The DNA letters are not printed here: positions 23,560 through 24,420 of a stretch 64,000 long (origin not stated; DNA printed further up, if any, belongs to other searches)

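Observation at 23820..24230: Cohesin-like N-terminal domains in three of the giant proteins.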

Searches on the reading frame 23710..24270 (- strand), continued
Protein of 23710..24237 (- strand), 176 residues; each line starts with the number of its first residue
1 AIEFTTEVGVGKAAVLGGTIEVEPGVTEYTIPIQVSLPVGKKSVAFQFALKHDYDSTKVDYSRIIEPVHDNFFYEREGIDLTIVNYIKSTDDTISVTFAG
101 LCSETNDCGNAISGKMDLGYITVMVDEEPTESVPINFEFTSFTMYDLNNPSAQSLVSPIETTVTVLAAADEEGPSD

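Call 66: list_cluster_members(proteins=[P0041, P0077, P0079, P0004, P0005, P0086, P0100, P0007, P0009, P0002])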
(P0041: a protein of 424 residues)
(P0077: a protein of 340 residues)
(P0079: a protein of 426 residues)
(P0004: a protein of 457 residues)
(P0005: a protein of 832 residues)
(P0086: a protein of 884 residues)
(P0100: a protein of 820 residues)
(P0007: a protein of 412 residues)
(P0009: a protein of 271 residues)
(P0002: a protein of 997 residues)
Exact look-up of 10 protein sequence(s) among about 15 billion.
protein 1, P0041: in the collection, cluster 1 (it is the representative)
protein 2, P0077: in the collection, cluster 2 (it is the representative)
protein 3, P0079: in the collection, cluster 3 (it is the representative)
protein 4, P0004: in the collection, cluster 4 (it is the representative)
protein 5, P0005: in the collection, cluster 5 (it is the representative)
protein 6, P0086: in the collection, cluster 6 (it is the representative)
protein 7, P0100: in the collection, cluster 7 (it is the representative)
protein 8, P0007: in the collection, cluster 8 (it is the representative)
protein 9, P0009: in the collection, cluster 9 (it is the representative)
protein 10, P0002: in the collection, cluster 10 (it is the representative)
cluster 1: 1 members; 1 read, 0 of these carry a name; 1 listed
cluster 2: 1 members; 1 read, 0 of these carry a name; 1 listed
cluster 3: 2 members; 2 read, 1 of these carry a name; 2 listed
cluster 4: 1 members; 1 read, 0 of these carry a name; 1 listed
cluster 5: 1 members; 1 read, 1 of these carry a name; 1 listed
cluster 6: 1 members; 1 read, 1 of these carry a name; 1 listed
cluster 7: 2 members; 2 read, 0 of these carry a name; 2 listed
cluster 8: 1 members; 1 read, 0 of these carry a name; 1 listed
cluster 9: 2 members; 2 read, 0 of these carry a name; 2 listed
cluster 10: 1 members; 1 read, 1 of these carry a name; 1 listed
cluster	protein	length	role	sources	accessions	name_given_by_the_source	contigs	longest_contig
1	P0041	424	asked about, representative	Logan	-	-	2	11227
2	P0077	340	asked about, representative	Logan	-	-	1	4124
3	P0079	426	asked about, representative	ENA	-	-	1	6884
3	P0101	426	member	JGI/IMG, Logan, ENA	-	hypothetical protein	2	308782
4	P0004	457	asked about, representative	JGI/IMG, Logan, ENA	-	-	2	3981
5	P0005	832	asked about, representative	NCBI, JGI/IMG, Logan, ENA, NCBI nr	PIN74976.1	hypothetical protein COV17_04350 [Candidatus Woesearchaeota archaeon ... | MAG: hypothetical protein COV17_04350 [Candidatus Woesearchaeota archaeon ...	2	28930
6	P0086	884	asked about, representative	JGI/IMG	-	parallel beta-helix repeat protein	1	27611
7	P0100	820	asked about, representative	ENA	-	-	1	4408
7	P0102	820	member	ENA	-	-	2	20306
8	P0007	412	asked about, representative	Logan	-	-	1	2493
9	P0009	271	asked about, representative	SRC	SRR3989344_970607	-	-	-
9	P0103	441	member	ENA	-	-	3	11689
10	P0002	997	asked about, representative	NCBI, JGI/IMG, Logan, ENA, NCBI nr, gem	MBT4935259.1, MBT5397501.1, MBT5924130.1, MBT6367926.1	hypothetical protein HOL21_04780 [Candidatus Woesearchaeota archaeon] | hypothetical protein | hypothetical protein [Candidatus Woesearchaeota archaeon]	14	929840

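Call 68: find_encoding_contigs(protein=P0005, flank=10000, max_places=2)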
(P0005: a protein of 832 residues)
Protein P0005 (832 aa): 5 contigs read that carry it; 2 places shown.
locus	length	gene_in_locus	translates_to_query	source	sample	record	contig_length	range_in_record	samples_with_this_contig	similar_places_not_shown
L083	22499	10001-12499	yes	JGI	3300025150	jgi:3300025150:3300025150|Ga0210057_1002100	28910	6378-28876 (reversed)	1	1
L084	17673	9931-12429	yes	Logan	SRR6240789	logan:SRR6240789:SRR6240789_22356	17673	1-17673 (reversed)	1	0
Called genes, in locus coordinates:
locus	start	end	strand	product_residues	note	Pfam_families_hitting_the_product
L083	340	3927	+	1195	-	-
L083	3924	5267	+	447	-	-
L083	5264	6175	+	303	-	-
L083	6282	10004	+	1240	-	-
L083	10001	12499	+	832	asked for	-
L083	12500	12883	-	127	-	PF01336:tRNA_anti-codon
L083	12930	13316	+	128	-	-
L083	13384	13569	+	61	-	-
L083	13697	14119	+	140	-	PF01092:Ribosomal_S6e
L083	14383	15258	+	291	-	-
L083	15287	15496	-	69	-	-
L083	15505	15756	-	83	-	-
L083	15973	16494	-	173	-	PF09339:HTH_IclR (weak)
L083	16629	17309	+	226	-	PF00881:Nitroreductase, PF14512:TM1586_NiRdase (faint), PF00881:Nitroreductase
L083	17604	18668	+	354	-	PF00091:Tubulin, PF12327:FtsZ_C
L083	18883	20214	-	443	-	-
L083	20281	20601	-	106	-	-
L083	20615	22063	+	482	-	PF00587:tRNA-synt_2b, PF03129:HGTP_anticodon, PF09180:ProRS-C_1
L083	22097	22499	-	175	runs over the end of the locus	-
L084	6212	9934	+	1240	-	-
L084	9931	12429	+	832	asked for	-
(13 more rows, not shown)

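Call 72: search_protein_families(library=pfam, proteins=[L083:6282-10004:+, L083:340-3927:+], max_evalue=0.1)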
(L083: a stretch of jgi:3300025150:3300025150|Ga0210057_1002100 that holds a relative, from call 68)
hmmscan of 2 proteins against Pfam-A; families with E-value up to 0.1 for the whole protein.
L083:6282-10004:+ (1240 aa): 4 families
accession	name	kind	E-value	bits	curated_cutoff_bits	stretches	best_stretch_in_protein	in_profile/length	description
PF05048.19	NosD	-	9.4e-05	22.4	23.6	1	1049-1131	39-108/212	Periplasmic copper-binding protein (NosD)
PF13948.11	DUF4215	-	0.004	17.9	27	1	902-929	20-46/47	Domain of unknown function (DUF4215)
PF02412.23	TSP_3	-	0.0092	16.1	25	1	668-693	12-36/36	Thrombospondin type 3 repeat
PF12708.12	Pect-lyase_RHGA_epim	-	0.017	15.3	27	1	1026-1123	126-205/213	Rhamnogalacturonase A/epimerase, pectate lyase-like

L083:340-3927:+ (1195 aa): 0 families
